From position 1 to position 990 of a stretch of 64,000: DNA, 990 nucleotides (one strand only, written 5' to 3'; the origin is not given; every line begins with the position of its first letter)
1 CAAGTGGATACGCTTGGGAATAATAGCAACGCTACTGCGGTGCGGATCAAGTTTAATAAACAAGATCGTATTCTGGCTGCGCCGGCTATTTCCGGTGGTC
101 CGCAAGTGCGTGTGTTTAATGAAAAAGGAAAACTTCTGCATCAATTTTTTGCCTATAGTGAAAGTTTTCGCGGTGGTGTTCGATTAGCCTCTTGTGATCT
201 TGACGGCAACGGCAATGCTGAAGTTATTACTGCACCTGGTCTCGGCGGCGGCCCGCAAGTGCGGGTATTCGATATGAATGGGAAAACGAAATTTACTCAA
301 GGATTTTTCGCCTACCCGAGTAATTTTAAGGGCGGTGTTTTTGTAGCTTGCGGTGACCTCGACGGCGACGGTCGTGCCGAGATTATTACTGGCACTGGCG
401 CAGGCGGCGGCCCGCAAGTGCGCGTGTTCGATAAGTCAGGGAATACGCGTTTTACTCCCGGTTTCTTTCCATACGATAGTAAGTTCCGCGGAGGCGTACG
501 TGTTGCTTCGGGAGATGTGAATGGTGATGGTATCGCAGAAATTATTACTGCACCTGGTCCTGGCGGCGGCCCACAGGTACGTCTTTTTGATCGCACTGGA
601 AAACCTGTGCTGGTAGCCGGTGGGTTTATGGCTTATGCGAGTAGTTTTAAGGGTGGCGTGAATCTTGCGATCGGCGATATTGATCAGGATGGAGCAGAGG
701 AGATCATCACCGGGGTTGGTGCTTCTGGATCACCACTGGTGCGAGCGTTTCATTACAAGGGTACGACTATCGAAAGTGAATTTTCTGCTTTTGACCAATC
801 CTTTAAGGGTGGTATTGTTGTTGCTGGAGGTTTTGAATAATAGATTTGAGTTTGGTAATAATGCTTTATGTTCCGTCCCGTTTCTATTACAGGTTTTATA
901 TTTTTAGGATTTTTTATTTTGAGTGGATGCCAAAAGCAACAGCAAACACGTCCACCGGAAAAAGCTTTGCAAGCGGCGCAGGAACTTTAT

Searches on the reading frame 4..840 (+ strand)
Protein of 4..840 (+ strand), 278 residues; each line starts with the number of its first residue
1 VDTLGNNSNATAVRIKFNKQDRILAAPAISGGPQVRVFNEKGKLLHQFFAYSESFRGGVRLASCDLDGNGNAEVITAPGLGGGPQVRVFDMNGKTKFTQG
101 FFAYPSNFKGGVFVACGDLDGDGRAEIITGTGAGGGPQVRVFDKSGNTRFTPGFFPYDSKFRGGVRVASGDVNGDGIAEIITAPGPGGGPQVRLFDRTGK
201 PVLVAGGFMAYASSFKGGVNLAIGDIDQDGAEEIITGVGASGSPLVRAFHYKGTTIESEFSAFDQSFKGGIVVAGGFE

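Call 10: search_protein_families(library=pfam, proteins=[window:4-840:+], max_evalue=0.00001)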
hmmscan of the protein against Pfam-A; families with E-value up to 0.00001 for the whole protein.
window:4-840:+ (278 aa): 2 families
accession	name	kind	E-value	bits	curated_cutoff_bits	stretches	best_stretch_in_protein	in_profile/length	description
PF13517.12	FG-GAP_3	-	7.7e-20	71.7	26.9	2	118-181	1-60/61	FG-GAP-like repeat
PF01839.29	FG-GAP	-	3.1e-14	52.9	22.1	0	164-186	2-25/37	FG-GAP repeat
